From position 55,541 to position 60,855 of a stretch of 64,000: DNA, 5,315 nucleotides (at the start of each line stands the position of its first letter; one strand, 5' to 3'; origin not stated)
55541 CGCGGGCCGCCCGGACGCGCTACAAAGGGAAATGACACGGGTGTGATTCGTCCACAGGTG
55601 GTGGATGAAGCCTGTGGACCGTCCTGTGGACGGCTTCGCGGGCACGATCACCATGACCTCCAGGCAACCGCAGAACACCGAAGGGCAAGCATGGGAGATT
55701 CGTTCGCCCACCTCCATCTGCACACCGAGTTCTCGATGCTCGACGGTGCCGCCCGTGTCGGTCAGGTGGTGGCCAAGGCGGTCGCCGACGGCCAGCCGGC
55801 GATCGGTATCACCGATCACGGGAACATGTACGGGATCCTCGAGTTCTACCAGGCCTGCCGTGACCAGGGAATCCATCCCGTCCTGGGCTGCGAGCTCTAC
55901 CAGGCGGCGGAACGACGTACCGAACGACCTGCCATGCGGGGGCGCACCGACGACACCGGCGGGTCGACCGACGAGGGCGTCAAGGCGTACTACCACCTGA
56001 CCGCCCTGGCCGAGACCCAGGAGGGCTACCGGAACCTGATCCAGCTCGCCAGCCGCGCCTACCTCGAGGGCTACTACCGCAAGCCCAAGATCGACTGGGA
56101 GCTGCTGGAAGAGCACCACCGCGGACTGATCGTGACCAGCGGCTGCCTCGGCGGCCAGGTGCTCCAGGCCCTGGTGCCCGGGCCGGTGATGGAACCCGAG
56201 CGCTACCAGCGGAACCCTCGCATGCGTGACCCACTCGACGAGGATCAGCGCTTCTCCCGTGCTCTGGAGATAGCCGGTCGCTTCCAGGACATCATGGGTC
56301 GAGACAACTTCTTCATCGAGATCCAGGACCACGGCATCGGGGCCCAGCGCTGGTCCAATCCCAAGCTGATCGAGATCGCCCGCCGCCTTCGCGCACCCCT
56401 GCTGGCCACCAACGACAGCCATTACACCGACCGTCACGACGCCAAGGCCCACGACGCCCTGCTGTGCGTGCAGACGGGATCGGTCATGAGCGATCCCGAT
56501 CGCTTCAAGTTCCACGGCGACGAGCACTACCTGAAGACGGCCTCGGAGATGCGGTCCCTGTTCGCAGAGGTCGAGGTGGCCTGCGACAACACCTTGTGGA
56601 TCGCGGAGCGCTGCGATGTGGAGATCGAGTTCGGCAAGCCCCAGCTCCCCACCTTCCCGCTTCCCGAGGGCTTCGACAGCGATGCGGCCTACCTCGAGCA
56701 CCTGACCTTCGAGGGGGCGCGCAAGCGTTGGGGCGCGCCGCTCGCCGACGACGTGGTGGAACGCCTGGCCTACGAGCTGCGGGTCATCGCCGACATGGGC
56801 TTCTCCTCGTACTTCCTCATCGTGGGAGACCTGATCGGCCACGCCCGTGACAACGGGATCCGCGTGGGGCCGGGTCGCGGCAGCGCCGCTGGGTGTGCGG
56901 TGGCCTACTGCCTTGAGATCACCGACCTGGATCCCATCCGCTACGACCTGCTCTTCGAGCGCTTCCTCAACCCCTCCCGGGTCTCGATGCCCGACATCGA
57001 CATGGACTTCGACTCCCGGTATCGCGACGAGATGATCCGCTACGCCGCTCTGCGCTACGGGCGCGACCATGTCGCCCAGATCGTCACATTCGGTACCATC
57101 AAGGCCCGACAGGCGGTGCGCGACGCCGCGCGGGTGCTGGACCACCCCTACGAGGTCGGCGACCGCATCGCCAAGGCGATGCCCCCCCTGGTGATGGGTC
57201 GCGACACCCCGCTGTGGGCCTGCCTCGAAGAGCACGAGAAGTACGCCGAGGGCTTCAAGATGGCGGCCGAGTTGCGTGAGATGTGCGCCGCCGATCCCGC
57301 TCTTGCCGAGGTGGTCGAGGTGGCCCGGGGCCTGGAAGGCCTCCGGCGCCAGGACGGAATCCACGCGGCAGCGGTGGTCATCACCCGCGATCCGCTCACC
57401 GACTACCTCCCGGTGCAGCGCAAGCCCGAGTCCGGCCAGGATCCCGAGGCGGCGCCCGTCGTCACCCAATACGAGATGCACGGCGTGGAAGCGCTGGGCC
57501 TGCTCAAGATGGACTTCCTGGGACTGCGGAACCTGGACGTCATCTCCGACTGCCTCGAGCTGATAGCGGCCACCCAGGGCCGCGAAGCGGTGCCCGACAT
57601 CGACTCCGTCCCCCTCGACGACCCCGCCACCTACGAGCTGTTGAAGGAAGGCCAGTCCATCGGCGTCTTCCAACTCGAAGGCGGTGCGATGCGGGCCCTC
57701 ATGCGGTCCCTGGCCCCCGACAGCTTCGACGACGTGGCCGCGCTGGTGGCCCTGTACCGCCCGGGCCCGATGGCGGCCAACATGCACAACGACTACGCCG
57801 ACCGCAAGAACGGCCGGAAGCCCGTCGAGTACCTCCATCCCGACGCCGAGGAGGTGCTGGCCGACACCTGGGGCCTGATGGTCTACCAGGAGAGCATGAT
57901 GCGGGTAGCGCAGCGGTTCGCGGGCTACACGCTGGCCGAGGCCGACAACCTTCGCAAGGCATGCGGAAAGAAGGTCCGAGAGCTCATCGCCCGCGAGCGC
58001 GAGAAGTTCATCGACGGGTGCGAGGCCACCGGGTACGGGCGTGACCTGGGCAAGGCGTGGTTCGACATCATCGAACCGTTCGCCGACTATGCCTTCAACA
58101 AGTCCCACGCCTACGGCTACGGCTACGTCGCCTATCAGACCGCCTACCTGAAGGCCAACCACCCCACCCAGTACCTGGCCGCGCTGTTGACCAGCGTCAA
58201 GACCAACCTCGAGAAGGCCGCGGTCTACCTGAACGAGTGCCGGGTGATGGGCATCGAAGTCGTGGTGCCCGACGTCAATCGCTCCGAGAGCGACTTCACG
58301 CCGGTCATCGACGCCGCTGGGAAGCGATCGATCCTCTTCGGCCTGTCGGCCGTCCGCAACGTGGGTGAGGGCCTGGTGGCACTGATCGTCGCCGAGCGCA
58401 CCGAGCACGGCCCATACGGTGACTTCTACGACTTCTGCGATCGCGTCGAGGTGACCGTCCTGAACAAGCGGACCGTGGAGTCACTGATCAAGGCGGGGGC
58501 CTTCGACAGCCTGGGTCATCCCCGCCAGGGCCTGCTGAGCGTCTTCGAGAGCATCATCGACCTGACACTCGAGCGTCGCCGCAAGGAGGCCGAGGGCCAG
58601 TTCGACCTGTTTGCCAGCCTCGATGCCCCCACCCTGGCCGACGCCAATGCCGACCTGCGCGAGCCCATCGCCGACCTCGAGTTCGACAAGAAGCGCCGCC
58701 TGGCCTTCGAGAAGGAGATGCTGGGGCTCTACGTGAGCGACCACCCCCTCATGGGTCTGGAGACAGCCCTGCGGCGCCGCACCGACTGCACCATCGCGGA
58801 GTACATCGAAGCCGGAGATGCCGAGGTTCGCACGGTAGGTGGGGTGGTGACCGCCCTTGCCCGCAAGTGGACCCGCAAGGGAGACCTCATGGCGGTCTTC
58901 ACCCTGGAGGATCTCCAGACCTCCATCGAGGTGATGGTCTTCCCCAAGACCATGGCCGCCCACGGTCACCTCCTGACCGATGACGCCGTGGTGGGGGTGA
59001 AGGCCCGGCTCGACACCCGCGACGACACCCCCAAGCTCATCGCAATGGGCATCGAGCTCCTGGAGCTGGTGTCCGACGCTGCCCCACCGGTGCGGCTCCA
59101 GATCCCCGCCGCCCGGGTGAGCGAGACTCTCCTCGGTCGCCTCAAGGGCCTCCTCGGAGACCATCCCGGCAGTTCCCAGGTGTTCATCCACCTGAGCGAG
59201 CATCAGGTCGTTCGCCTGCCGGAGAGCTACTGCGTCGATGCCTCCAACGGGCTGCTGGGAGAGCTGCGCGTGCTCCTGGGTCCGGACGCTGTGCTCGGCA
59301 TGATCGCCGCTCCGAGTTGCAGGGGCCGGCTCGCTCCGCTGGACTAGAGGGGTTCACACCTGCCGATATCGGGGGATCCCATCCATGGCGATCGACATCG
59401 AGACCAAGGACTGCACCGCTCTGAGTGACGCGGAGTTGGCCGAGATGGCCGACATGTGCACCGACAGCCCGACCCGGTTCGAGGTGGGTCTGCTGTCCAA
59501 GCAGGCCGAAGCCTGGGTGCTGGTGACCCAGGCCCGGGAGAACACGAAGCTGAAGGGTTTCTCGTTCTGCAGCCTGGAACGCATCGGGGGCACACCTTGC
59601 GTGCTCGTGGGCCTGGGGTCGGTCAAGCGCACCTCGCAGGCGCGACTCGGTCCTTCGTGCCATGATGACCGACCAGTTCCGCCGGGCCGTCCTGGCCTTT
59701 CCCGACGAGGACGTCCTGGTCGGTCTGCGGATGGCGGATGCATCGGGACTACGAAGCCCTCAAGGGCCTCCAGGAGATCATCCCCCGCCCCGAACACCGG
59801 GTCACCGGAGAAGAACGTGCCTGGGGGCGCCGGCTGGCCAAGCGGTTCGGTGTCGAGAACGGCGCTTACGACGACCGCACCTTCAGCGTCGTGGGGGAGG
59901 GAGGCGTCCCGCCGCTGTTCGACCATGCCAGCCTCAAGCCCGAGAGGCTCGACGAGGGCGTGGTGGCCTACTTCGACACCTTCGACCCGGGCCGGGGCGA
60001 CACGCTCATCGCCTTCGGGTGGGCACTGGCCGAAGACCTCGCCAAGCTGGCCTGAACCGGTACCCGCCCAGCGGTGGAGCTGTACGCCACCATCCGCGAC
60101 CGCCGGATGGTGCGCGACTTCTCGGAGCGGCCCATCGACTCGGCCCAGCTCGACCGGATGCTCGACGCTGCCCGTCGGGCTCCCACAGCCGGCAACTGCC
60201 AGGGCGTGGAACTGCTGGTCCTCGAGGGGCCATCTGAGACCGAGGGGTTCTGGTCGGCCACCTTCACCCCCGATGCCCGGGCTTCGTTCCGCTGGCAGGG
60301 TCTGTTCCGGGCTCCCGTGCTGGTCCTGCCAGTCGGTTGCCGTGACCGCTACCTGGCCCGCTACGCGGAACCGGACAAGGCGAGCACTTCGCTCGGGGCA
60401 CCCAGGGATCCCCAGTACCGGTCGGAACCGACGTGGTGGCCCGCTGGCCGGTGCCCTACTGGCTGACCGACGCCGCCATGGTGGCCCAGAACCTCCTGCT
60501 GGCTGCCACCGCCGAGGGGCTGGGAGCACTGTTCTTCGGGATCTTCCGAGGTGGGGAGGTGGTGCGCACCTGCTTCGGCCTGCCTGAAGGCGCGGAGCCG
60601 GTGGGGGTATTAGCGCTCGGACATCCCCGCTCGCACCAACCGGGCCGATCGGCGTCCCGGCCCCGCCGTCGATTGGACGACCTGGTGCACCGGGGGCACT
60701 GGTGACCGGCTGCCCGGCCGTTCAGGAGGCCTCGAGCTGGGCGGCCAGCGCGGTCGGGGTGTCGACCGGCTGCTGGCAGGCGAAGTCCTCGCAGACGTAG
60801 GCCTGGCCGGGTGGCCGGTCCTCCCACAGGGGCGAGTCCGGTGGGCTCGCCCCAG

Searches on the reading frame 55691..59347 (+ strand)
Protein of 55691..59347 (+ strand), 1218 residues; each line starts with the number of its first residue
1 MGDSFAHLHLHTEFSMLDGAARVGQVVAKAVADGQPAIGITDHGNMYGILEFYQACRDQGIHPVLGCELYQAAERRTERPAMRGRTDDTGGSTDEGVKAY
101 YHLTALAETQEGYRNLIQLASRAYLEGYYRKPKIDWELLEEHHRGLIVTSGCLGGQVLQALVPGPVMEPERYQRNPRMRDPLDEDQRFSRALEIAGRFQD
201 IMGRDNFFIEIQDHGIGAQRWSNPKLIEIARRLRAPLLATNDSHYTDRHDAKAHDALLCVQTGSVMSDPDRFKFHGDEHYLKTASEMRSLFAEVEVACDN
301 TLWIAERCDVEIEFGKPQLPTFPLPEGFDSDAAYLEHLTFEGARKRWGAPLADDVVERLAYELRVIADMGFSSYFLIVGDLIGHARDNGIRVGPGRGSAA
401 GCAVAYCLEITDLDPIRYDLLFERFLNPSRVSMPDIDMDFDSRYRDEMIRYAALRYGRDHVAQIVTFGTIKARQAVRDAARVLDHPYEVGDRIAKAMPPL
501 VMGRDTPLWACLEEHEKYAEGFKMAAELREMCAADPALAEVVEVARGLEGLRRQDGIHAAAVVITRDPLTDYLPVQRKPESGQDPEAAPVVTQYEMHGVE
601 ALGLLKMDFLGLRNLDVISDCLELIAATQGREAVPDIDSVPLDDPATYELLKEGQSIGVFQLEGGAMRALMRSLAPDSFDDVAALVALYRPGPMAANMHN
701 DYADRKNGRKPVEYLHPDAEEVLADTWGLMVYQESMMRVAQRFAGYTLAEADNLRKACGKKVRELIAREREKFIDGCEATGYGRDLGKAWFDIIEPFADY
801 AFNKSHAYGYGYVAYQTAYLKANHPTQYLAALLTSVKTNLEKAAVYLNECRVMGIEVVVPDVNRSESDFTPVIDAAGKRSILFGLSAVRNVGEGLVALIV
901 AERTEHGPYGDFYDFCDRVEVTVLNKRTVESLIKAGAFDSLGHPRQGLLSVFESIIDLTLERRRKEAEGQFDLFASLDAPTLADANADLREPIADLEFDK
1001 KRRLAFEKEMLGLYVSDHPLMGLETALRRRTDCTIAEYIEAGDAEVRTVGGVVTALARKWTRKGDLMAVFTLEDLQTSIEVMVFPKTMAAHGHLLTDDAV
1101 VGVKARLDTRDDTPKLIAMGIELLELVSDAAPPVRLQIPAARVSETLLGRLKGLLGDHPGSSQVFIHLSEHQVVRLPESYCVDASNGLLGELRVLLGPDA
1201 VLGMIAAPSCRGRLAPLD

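Call 25: list_cluster_members(proteins=[window:55691-59344:+, window:55538-59344:+, window:55583-59344:+, window:55598-59344:+, window:55601-59344:+, window:35437-36945:+, window:35446-36945:+, window:35521-36945:+, window:37008-37976:+])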
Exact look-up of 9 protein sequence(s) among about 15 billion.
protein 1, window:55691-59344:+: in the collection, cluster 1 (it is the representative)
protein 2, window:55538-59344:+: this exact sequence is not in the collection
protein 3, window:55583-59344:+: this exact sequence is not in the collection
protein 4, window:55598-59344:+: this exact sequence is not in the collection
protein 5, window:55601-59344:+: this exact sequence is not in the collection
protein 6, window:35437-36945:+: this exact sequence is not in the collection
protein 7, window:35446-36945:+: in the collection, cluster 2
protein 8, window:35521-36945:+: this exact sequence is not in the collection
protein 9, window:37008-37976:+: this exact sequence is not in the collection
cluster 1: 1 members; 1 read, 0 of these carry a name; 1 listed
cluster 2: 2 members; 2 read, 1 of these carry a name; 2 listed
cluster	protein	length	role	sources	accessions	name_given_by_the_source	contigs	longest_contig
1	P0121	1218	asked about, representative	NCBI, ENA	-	-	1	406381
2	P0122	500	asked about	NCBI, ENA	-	-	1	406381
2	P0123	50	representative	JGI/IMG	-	hypothetical protein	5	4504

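Call 26: find_encoding_contigs(protein=window:55691-59347:+, flank=10000, max_places=4)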
Protein window:55691-59347:+ (1218 aa): no gene with exactly this product is on record in the collection.

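Call 27: find_encoding_contigs(protein=P0121, flank=10000, max_places=4)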
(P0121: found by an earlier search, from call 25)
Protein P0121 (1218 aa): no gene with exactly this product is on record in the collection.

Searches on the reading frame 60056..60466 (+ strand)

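Call 39: search_protein_families(library=pfam, max_evalue=0.01, proteins=[window:60056-60466:+])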
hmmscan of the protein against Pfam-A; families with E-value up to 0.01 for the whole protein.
window:60056-60466:+ (136 aa): 2 families
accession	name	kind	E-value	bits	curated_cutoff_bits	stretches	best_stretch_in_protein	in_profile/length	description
PF00881.29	Nitroreductase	-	2.5e-12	47.8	23.5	1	13-69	1-65/167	Nitroreductase family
PF14512.11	TM1586_NiRdase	-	0.00035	20.7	27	0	8-35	1-28/215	Putative TM nitroreductase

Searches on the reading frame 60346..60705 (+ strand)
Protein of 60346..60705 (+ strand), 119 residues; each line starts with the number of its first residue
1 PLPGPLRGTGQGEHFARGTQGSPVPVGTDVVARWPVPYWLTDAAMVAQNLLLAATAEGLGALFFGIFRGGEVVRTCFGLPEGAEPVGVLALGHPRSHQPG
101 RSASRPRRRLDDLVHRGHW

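Call 39: search_protein_families(library=pfam, max_evalue=0.01, proteins=[window:60346-60705:+])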
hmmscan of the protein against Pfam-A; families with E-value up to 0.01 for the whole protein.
window:60346-60705:+ (119 aa): 1 family
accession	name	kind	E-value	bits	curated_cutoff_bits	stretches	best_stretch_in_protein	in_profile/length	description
PF00881.29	Nitroreductase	-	1.1e-09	39.1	23.5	1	41-93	117-167/167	Nitroreductase family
